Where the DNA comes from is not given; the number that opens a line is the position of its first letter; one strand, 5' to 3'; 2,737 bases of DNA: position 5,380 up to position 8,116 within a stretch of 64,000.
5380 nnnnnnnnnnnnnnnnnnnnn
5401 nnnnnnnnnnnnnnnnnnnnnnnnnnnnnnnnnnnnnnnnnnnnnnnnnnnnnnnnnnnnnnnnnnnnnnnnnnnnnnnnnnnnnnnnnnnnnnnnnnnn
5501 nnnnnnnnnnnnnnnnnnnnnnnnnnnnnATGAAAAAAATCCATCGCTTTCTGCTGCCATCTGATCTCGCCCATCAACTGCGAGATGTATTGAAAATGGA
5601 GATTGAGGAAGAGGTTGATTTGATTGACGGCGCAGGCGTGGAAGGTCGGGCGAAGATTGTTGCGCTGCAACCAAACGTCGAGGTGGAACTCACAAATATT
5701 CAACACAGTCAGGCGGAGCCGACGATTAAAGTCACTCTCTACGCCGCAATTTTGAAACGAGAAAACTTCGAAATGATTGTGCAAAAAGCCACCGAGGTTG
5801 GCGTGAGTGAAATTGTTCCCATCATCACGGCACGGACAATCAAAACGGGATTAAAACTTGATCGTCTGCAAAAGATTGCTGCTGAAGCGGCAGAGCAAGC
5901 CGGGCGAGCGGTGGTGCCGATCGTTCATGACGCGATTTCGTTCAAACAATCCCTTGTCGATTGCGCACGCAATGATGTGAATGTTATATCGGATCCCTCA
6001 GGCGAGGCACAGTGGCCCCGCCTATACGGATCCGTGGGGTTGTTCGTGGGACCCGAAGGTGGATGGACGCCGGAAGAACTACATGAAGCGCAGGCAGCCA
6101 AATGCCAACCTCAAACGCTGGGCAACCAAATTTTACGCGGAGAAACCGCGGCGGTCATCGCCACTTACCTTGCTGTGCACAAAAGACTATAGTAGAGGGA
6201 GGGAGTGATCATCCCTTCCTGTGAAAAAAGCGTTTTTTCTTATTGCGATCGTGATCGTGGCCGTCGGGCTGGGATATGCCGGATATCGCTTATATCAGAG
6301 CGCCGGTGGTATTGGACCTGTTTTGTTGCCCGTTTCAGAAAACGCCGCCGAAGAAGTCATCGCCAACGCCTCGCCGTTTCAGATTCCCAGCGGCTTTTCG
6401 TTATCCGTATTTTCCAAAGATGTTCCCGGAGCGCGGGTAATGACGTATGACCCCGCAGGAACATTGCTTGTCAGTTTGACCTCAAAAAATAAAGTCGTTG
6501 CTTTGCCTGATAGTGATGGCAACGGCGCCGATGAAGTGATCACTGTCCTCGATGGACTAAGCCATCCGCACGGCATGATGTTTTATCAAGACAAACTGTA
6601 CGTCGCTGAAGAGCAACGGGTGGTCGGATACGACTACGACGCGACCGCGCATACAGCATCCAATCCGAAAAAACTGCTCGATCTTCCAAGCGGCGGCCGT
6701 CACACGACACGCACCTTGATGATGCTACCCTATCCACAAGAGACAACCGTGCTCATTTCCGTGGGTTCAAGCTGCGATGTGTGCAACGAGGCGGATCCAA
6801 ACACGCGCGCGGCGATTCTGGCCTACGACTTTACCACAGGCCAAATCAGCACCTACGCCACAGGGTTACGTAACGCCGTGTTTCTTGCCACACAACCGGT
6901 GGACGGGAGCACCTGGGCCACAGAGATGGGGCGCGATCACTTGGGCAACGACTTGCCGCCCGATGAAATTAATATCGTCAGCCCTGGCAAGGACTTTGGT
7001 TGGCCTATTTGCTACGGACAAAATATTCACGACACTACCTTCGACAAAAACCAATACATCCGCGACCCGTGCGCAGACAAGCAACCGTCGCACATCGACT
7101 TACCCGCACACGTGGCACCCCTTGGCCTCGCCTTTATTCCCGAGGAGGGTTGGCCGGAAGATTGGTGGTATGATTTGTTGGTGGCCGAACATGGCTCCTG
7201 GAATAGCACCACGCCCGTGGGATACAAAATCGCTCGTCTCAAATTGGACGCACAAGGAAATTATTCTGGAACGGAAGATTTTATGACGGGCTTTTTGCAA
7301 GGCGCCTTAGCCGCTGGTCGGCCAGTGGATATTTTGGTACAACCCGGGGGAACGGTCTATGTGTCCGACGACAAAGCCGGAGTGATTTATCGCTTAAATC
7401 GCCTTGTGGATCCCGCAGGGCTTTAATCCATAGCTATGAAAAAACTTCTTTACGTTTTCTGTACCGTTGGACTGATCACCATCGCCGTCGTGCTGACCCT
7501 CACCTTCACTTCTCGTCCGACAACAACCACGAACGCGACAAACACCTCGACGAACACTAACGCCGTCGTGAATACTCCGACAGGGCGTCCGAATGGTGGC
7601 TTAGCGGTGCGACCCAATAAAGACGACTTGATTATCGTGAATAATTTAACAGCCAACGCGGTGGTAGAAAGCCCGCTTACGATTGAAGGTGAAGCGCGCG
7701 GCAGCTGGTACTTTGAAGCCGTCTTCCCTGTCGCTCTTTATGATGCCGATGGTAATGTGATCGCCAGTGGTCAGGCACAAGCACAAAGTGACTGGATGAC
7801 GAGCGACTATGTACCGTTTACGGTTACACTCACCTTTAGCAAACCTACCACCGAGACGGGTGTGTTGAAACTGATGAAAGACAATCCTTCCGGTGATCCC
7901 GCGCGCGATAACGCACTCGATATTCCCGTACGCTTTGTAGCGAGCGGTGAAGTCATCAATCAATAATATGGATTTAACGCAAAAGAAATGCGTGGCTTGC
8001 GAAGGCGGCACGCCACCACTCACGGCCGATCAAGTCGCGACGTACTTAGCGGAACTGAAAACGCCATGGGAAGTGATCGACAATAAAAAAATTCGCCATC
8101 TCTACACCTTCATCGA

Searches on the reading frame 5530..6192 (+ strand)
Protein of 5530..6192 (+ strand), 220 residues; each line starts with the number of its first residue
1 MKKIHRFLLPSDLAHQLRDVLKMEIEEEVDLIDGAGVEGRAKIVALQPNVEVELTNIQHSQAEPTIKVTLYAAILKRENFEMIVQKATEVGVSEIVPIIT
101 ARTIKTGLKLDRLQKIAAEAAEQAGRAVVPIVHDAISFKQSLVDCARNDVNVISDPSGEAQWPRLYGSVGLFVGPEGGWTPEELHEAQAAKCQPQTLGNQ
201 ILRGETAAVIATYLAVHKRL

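Call 39: search_protein_families(library=pfam, proteins=[window:5530-6192:+], max_evalue=0.01)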
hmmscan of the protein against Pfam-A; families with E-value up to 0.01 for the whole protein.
window:5530-6192:+ (220 aa): 2 families
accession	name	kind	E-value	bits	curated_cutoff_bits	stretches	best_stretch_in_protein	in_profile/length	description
PF04452.19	Methyltrans_RNA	-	1.7e-41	142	23.9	1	64-212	4-161/165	RNA methyltransferase domain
PF20260.4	PUA_4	-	0.00031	21.2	23.9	1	17-48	9-40/48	RNA methyltransferase PUA domain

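Call 71: search_protein_families(library=ncbifam, proteins=[window:5530-6192:+], max_evalue=0.01)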
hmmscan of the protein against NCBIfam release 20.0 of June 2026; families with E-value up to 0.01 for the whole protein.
window:5530-6192:+ (220 aa): 23 families
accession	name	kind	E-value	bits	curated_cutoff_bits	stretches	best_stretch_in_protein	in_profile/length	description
NF008692.0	PRK11713.1-5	equivalog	2.7e-43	148.1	196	1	6-211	17-235/246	16S rRNA (uracil(1498)-N(3))-methyltransferase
NF008697.0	PRK11713.4-1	equivalog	8.1e-42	143.2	234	1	8-217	20-241/250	16S rRNA (uracil(1498)-N(3))-methyltransferase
NF008694.0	PRK11713.3-2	equivalog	8.5e-41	139.8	234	1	7-211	22-233/245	16S rRNA (uracil(1498)-N(3))-methyltransferase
NF008707.0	PRK11713.7-2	equivalog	4.5e-40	137.5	327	1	11-213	31-247/255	16S rRNA (uracil(1498)-N(3))-methyltransferase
NF008696.0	PRK11713.3-5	equivalog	4e-39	134.4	234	1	9-214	23-237/248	16S rRNA (uracil(1498)-N(3))-methyltransferase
TIGR00046.1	TIGR00046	subfamily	5.8e-38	130.6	41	1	8-212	17-230/240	RsmE family RNA methyltransferase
NF008709.0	PRK11713.7-4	equivalog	9.3e-37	126.7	292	1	12-213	21-236/246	16S rRNA (uracil(1498)-N(3))-methyltransferase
NF008706.0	PRK11713.7-1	equivalog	3.3e-35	122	273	1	13-211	21-222/232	16S rRNA (uracil(1498)-N(3))-methyltransferase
NF008705.0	PRK11713.6-4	equivalog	8.2e-33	113.7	343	1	11-214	22-233/248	16S rRNA (uracil(1498)-N(3))-methyltransferase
NF008702.0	PRK11713.6-1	equivalog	3.8e-29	101.6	269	1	4-213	13-227/235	16S rRNA (uracil(1498)-N(3))-methyltransferase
NF008693.0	PRK11713.2-3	equivalog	3.8e-29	101.6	210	1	8-214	19-237/246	16S rRNA (uracil(1498)-N(3))-methyltransferase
NF008701.0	PRK11713.5-5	equivalog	4.6e-29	101.5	215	1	45-211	46-221/228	16S rRNA (uracil(1498)-N(3))-methyltransferase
NF008711.0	PRK11713.7-6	equivalog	6.5e-29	101.3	304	1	10-215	19-238/244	16S rRNA (uracil(1498)-N(3))-methyltransferase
NF008691.0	PRK11713.1-4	equivalog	7.4e-29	100.6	279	2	11-153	22-171/252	16S rRNA (uracil(1498)-N(3))-methyltransferase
NF008690.0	PRK11713.1-1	equivalog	1.5e-26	93.3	342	1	7-211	18-231/243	16S rRNA (uracil(1498)-N(3))-methyltransferase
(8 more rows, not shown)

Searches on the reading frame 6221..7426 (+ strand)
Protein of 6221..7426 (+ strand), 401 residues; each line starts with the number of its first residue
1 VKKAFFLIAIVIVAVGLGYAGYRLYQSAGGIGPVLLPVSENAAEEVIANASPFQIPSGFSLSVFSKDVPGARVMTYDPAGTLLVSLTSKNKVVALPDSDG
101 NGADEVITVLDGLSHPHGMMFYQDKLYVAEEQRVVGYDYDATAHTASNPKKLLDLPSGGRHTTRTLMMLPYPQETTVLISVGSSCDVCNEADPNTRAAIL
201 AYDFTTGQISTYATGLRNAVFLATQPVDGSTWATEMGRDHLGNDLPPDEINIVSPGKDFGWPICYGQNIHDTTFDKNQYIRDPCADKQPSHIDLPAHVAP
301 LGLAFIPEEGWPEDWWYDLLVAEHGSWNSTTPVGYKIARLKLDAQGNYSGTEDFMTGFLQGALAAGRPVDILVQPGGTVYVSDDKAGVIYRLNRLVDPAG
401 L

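Call 39: search_protein_families(library=pfam, proteins=[window:6221-7426:+], max_evalue=0.01)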
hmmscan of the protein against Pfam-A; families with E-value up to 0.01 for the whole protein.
window:6221-7426:+ (401 aa): 3 families
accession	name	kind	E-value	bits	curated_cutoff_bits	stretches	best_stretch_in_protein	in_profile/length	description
PF07995.17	GSDH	-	6.2e-13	49.2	25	1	209-390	173-331/332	Glucose / Sorbosone dehydrogenase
PF23500.1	DUF7133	-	4e-07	30.1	27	1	88-151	57-121/385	Domain of unknown function (DUF7133)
PF22807.2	TrAA12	-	0.0022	16.8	30.9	0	179-242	121-196/463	TrAA12-like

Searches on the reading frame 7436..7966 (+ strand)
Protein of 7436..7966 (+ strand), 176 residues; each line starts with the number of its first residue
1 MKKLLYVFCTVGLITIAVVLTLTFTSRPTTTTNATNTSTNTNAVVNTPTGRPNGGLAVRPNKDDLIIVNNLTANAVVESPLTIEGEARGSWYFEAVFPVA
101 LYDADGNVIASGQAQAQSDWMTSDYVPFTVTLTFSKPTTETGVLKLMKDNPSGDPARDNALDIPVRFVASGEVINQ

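Call 39: search_protein_families(library=pfam, proteins=[window:7436-7966:+], max_evalue=0.01)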
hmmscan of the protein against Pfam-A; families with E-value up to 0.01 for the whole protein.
window:7436-7966:+ (176 aa): 1 family
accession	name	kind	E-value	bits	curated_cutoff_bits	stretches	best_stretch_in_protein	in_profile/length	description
PF10648.15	Gmad2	-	3.2e-13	50.2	25.7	1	72-153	8-84/86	Immunoglobulin-like domain of bacterial spore germination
